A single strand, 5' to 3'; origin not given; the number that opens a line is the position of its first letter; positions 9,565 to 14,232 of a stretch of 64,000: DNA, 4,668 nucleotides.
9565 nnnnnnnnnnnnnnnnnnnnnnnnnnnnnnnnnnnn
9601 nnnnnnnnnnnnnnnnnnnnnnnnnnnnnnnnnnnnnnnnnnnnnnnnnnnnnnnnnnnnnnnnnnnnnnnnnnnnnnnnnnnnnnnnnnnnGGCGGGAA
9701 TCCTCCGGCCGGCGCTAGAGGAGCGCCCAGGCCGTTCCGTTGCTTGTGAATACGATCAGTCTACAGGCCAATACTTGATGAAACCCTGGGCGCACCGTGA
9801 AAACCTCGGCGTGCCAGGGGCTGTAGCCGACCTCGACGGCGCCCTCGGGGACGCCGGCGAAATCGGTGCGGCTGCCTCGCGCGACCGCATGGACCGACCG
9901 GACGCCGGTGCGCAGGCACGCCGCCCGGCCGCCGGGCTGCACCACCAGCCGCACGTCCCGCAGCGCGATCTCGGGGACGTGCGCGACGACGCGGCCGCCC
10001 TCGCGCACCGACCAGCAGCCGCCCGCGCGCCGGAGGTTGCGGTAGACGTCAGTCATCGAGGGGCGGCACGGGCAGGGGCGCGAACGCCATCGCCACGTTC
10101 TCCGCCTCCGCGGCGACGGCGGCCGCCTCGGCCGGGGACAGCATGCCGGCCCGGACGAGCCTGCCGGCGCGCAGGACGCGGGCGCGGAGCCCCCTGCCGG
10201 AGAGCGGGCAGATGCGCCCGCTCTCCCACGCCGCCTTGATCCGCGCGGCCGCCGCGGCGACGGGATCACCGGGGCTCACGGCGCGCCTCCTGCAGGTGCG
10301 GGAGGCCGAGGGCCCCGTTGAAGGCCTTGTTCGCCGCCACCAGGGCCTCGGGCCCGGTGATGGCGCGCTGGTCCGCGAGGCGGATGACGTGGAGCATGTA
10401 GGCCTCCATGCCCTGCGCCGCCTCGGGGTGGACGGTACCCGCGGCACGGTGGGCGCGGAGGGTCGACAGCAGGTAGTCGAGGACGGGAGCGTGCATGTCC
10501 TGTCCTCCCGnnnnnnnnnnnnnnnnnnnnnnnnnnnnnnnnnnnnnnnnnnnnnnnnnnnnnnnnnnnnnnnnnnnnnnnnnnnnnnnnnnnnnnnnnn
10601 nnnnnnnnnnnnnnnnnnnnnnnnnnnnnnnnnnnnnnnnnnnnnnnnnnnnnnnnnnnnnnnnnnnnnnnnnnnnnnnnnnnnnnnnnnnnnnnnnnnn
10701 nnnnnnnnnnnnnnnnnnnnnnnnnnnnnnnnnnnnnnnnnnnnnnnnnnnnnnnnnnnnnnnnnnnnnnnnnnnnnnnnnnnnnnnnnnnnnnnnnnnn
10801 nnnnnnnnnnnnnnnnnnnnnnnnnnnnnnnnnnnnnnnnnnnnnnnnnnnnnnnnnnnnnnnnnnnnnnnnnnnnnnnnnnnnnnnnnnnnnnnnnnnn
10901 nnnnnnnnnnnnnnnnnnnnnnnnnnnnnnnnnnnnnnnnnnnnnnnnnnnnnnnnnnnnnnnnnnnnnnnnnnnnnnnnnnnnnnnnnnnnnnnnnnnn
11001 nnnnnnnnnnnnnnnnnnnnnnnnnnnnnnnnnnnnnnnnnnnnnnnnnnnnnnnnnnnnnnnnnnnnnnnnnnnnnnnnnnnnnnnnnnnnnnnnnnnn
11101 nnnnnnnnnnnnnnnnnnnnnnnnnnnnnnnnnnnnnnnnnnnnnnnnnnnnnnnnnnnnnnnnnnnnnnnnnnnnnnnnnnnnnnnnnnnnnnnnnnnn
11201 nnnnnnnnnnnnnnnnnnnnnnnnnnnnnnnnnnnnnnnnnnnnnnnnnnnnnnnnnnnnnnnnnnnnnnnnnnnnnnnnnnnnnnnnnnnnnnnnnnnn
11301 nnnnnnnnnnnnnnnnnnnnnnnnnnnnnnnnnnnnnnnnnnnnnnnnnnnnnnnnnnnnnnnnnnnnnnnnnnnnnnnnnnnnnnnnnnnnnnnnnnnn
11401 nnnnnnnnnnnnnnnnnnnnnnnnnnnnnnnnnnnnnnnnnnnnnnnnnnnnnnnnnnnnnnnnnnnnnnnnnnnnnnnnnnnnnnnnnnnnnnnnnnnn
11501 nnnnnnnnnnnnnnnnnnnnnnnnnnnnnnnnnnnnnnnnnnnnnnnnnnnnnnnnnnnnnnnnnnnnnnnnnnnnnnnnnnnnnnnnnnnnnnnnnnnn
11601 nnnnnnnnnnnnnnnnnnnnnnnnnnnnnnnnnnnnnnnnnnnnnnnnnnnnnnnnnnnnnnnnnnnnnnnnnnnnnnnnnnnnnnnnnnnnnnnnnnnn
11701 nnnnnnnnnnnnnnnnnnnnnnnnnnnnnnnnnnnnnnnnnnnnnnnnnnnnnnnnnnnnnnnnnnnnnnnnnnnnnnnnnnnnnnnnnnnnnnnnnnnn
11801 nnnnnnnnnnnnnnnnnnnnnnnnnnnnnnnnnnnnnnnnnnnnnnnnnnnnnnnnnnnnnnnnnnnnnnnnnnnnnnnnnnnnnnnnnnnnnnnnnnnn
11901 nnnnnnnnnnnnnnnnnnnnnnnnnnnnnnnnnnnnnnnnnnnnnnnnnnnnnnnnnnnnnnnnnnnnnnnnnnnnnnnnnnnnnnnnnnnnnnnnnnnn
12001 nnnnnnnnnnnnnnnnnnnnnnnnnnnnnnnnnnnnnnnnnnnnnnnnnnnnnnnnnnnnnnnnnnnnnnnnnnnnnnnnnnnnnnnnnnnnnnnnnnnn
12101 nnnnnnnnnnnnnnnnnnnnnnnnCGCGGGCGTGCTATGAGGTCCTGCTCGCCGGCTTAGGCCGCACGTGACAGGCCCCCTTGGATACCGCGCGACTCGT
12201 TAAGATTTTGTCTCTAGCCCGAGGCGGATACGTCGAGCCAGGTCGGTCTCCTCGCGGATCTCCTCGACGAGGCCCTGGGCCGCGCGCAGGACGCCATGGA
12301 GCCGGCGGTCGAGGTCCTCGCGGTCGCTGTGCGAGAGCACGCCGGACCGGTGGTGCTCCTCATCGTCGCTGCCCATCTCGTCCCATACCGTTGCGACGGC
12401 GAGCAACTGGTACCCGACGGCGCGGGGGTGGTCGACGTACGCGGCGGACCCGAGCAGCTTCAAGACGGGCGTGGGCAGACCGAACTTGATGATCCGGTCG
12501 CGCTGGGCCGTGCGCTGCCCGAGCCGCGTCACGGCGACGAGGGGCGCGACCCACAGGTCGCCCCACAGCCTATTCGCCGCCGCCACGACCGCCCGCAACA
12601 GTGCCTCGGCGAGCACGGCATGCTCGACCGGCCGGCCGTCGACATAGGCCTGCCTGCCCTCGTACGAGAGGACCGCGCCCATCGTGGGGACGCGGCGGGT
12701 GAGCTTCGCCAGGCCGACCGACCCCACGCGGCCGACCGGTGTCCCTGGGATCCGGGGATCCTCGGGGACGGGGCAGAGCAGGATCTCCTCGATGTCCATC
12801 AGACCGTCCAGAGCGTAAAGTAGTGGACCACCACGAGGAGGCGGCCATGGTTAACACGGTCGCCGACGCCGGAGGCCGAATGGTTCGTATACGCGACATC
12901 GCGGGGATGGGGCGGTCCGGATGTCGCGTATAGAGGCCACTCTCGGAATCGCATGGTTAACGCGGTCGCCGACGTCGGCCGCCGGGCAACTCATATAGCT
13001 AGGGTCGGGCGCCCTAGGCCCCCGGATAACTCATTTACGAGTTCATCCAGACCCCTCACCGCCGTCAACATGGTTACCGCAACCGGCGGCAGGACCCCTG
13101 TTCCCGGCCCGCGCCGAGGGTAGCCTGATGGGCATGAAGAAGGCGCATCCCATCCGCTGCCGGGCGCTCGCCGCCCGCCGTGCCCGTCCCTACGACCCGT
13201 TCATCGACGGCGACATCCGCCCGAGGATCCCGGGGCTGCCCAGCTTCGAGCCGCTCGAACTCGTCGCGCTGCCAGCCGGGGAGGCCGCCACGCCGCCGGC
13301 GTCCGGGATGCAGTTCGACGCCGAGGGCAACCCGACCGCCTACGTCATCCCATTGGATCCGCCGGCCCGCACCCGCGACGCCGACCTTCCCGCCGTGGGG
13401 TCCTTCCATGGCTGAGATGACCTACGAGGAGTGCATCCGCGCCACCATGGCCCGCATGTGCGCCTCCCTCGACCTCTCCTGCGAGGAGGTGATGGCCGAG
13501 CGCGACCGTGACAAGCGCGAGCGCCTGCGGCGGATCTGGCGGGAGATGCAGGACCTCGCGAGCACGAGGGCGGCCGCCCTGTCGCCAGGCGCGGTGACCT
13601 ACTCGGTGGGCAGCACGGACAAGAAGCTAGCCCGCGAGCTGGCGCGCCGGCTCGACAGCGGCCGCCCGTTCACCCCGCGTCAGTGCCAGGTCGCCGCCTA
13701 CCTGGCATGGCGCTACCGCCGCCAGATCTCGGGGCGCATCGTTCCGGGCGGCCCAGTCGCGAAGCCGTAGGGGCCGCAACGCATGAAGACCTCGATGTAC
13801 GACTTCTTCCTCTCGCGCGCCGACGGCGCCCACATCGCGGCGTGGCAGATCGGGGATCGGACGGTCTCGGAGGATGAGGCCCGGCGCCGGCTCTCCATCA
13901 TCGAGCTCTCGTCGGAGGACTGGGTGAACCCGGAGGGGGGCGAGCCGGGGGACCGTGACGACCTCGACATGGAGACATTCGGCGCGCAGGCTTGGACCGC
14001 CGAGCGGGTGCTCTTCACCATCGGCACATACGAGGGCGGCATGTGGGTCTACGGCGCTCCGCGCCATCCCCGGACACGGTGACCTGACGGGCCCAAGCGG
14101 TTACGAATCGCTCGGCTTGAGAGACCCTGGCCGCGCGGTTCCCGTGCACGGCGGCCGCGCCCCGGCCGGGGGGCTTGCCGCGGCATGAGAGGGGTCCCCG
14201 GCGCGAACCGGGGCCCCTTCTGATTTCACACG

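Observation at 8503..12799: Uncharacterised six-gene module (HTH-like, Lon-like AAA+, three small proteins, secreted protein) present in syntenic copies in both elements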

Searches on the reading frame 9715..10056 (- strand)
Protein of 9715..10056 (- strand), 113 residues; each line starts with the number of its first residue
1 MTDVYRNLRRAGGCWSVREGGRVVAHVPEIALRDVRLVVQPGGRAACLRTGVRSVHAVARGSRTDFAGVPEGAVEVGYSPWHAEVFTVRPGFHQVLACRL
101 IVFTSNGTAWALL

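Call 5: search_protein_families(library=pfam, proteins=[window:9715-10056:-], max_evalue=0.1)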
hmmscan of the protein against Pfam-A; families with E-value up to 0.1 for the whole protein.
window:9715-10056:- (113 aa): 1 family
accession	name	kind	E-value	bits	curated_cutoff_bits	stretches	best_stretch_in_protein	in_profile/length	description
PF25735.1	Phage_L5_gp82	-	1.4e-17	64.2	27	1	3-108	9-117/120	Mycobacterium phage L5 gene 82 protein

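Call 7: search_protein_families(library=phrogs, proteins=[window:9715-10056:-], max_evalue=0.1)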
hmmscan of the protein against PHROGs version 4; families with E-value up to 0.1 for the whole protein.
window:9715-10056:- (113 aa): 2 families
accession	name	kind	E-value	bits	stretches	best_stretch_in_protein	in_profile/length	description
phrog_586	-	unknown function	4e-17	63.3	1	3-109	9-120/122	-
phrog_2774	-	unknown function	1.3e-05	24.8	1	2-65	537-603/1263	-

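Call 12: search_protein_families(library=ncbifam, proteins=[window:9715-10056:-], max_evalue=0.1)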
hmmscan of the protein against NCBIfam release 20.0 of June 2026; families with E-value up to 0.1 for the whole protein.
window:9715-10056:- (113 aa): 0 families

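Call 13: search_protein_families(library=padloc, proteins=[window:9715-10056:-], max_evalue=0.1)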
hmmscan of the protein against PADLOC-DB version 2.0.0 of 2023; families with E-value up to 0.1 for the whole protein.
window:9715-10056:- (113 aa): 0 families

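Call 53: search_dna_similar(query=window:9715-10056:-, collection=phages, mode=protein, max_rows=40, max_evalue=0.001, rows=spread)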
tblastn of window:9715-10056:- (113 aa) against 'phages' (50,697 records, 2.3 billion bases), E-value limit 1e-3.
Records with a match: 244; places in all: 246; records where one place covers at least 80% of the query: 32.
Best place of each record, by identity: <60% 244.
By first word of the organism name: Mycobacterium 228; Salinibacter 5; Bacillus 3; Roseobacter 3; Bacteriophage 1; Phaeobacter 1; Myxococcus 1; Geobacillus 1; Mycolicibacterium 1.
By host as written in the record: Mycobacterium smegmatis mc2 155 173; Mycobacterium smegmatis mc#155 29; Mycobacterium sp. 6; Mycobacterium smegmatis mc2155 5; - 5; Salinibacter ruber M8 4; Mycobacterium smegmatius mc2 155 3; Mycobacterium smegmatis MC2 155 2; and 14 more.
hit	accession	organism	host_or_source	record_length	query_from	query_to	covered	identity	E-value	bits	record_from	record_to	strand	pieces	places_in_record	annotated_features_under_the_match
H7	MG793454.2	Mycobacterium phage SWU2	Mycobacterium smegmatis MC2 155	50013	4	107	92%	35.6%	8e-5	45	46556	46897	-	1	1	hypothetical protein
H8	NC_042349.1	Salinibacter phage M8CC-19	Salinibacter ruber M8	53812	3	110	96%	33.1%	8e-5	45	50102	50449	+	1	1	hypothetical protein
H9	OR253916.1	Mycobacterium phage Auspice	Mycobacterium smegmatis mc2155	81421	5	110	94%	32.2%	6e-5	46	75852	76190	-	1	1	150: hypothetical protein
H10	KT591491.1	Mycobacterium phage Bricole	Mycobacterium smegmatis mc2 155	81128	5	110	94%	32.2%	7e-5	46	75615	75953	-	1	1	hypothetical protein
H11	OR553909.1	Mycobacterium phage Glaske16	Mycobacterium smegmatis mc2 155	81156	5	110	94%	32.2%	2e-4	45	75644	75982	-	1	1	149: hypothetical protein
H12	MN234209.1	Mycobacterium phage Toaka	Mycobacterium smegmatis mc2 155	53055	4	104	89%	32.4%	9e-4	42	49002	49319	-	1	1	89: hypothetical protein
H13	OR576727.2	Myxococcus phage Mx1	Myxococcus sp.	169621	4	86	73%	36.4%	2e-5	47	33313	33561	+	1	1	hypothetical protein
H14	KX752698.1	Mycobacterium phage Tonenili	Mycobacterium smegmatis mc2 155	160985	3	61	52%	45.2%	1e-6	51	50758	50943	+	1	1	hypothetical protein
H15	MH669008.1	Mycobacterium phage Megamind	Mycobacterium smegmatis mc2 155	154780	3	61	52%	45.2%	1e-6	51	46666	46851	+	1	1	96: hypothetical protein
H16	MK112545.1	Mycobacterium phage Khaleesi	Mycobacterium smegmatis mc2 155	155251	3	61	52%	45.2%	1e-6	51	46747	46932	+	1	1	96: hypothetical protein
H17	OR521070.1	Mycobacterium phage SrishMeg2525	Mycobacterium smegmatis mc#155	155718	3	61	52%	45.2%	1e-6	51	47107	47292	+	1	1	96: hypothetical protein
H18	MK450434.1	Mycobacterium phage DrPhinkDaddy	Mycobacterium smegmatis mc2 155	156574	3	61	52%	45.2%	1e-6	51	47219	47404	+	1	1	96: hypothetical protein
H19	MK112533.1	Mycobacterium phage Bonray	Mycobacterium smegmatis mc2 155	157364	3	61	52%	45.2%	1e-6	51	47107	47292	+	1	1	97: hypothetical protein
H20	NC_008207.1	Mycobacterium phage Catera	Mycobacterium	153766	3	61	52%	45.2%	1e-6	50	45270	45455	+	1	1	gp94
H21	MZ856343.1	Mycobacterium phage EasyJones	Mycobacterium smegmatis mc#155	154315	3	61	52%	45.2%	1e-6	50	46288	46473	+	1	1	100: hypothetical protein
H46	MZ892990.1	Roseobacter phage CRP-345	Rhodobacteraceae bacterium FZCC0042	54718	3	66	57%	40.9%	6e-6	49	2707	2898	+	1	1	hypothetical protein (x2)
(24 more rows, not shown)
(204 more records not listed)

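Call 55: get_annotated_region(hit=H8, flank=4000)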
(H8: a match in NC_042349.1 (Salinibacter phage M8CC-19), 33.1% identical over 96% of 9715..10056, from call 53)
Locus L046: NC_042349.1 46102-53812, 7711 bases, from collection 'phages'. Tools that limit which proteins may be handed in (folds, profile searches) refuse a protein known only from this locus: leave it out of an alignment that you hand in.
description: Salinibacter phage M8CC-19, complete genome.
organism: Salinibacter phage M8CC-19 (NCBI taxid 2681613)
taxonomy: Viruses; Duplodnaviria; Heunggongvirae; Uroviricota; Caudoviricetes; Kryptosalinivirus; Kryptosalinivirus M8CC19
host: Salinibacter ruber M8; source: -; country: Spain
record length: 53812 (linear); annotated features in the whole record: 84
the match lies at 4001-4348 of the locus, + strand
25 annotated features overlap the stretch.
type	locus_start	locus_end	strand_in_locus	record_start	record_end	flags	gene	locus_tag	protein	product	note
CDS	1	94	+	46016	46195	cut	-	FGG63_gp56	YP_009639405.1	hypothetical protein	-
CDS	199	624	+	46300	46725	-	-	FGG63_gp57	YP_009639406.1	hypothetical protein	-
sig_peptide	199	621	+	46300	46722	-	-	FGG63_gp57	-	-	-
CDS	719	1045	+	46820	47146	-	-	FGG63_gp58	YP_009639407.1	hypothetical protein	-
CDS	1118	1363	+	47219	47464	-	-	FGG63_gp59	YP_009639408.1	hypothetical protein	-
CDS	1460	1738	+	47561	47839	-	-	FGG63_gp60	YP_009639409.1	hypothetical protein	-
CDS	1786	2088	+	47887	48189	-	-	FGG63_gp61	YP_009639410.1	hypothetical protein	-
CDS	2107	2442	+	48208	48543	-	-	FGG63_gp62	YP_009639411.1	hypothetical protein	-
CDS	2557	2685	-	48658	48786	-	-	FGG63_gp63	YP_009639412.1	hypothetical protein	-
CDS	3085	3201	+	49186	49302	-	-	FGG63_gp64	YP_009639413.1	hypothetical protein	-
sig_peptide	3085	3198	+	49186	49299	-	-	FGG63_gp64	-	-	-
CDS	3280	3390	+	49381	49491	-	-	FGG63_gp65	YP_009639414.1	hypothetical protein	-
sig_peptide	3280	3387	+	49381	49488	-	-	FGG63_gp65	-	-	-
CDS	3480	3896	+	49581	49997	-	-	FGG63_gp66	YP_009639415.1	hypothetical protein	-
CDS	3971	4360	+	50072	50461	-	-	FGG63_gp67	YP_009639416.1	hypothetical protein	-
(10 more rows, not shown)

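Call 56: get_annotated_region(hit=H46, flank=4000)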
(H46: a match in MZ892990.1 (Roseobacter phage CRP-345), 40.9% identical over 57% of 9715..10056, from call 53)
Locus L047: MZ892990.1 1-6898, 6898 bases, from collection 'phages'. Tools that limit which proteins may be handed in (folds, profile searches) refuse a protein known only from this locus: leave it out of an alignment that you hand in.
description: Roseobacter phage CRP-345, complete genome.
organism: Roseobacter phage CRP-345 (NCBI taxid 2873407)
taxonomy: Viruses; Duplodnaviria; Heunggongvirae; Uroviricota; Caudoviricetes
host: Rhodobacteraceae bacterium FZCC0042; source: seawater; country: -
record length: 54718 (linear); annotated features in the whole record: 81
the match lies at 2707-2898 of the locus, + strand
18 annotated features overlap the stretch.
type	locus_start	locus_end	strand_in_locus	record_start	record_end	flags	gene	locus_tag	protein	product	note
CDS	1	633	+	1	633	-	-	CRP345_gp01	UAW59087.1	hypothetical protein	-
CDS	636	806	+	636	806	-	-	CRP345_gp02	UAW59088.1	hypothetical protein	-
CDS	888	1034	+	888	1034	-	-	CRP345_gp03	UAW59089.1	hypothetical protein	-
CDS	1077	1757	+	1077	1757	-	-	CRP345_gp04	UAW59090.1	hypothetical protein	-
CDS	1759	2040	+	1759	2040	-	-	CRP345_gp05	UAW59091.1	hypothetical protein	-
CDS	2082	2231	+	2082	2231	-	-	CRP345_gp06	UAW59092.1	hypothetical protein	-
CDS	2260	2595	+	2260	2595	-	-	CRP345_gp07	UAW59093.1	hypothetical protein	-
CDS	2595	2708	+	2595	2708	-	-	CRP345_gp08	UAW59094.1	hypothetical protein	-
CDS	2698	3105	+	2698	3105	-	-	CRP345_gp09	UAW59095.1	hypothetical protein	-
CDS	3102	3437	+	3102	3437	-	-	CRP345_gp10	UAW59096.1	hypothetical protein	-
CDS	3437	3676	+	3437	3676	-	-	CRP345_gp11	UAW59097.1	hypothetical protein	-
CDS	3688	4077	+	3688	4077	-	-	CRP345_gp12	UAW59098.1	hypothetical protein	-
CDS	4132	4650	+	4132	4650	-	-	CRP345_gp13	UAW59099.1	hypothetical protein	-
CDS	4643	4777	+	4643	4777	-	-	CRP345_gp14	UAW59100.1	hypothetical protein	-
CDS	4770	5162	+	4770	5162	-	-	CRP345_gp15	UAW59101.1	cell wall hydrolase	-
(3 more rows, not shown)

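Call 57: get_annotated_region(hit=H7, flank=4000)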
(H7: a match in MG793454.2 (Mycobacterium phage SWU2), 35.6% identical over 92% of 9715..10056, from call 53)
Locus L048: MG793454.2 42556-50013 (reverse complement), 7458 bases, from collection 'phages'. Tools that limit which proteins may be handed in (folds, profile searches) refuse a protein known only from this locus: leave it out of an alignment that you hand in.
description: Mycobacterium phage SWU2, complete genome.
organism: Mycobacterium phage SWU2 (NCBI taxid 2077150)
taxonomy: Viruses; Duplodnaviria; Heunggongvirae; Uroviricota; Caudoviricetes; Timshelvirus; Timshelvirus SWU2
host: Mycobacterium smegmatis MC2 155; source: -; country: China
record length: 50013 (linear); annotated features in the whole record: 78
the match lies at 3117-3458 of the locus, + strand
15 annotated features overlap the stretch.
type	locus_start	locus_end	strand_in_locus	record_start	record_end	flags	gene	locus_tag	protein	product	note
CDS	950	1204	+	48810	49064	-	-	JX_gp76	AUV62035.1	hypothetical protein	ORF76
CDS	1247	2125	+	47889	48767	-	-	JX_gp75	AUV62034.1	hypothetical protein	ORF75; gp85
CDS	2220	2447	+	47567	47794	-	-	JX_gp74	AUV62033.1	hypothetical protein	ORF74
CDS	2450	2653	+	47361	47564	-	-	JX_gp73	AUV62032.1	hypothetical protein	ORF73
CDS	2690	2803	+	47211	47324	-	-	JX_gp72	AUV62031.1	hypothetical protein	ORF72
CDS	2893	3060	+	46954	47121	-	-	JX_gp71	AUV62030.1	hypothetical protein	ORF71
CDS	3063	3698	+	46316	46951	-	-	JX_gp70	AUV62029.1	hypothetical protein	ORF70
CDS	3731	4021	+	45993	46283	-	-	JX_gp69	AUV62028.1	hypothetical protein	ORF69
CDS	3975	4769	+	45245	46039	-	-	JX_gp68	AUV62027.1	exonuclease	ORF68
CDS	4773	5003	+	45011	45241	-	-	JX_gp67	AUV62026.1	hypothetical protein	ORF67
CDS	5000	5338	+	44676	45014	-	-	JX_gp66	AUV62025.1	hypothetical protein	ORF66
CDS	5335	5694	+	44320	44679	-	-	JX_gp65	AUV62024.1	hypothetical protein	ORF65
CDS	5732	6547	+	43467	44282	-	-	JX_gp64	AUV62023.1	DNA helicase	ORF64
CDS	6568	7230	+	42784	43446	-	-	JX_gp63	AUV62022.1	hypothetical protein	ORF63; gp61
CDS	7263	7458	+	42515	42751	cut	-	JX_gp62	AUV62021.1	hypothetical protein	ORF62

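Call 58: find_homologous_proteins(query=window:9715-10056:-, max_evalue=0.001)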
Query window:9715-10056:- (113 aa): 38 proteins with E <= 0.001 among 65 candidates.
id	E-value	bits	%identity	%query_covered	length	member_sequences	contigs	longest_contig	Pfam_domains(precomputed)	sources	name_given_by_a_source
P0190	7.7e-69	247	99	100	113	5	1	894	PF25735.2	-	-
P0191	6.7e-62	225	89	100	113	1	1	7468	PF25735.2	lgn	-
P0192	3.5e-58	213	84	100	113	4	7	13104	PF25735.2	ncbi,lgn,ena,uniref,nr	ncbi:hypothetical protein H0176_22055 [Methylorubrum populi]|uniref:hypothetical protein n=1 Tax=Met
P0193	1.1e-57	211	91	100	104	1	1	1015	PF25735.2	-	-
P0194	4.6e-57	209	87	100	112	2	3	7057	PF25735.2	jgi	jgi:hypothetical protein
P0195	1.5e-53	198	81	100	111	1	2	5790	PF25735.2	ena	-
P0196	1.0e-51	192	81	100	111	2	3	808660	PF25735.2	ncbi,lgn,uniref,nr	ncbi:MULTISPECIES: hypothetical protein [Methylorubrum]|uniref:Uncharacterized protein n=1 Tax=Methy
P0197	2.5e-48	181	76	100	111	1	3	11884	PF25735.2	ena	-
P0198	1.8e-46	175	68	100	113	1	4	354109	PF25735.2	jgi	jgi:hypothetical protein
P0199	2.3e-46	175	74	99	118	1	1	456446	PF25735.2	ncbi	-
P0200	9.7e-46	173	73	100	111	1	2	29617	PF25735.2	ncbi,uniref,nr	ncbi:hypothetical protein [Methylobacterium frigidaeris]|uniref:Uncharacterized protein n=1 Tax=Meth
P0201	4.0e-45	171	73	100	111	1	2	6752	PF25735.2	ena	-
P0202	6.8e-45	170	82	86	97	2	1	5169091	PF25735.2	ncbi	ncbi:hypothetical protein EEDFHM_03913 [Methylorubrum populi]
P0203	2.1e-44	168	70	100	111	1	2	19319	PF25735.2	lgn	-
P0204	5.7e-44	167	69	99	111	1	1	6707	PF25735.2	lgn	-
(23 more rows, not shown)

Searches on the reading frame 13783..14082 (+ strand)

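Call 10: search_protein_families(library=pfam, proteins=[window:13783-14082:+], max_evalue=0.01)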
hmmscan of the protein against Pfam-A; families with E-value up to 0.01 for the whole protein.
window:13783-14082:+ (99 aa): 0 families

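Call 38: search_protein_families(library=phrogs, proteins=[window:13783-14082:+], max_evalue=0.01)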
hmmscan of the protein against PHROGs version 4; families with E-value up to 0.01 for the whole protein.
window:13783-14082:+ (99 aa): 1 family
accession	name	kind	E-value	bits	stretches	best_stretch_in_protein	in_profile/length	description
phrog_21631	-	unknown function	0.00015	22.9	1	64-96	47-78/89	-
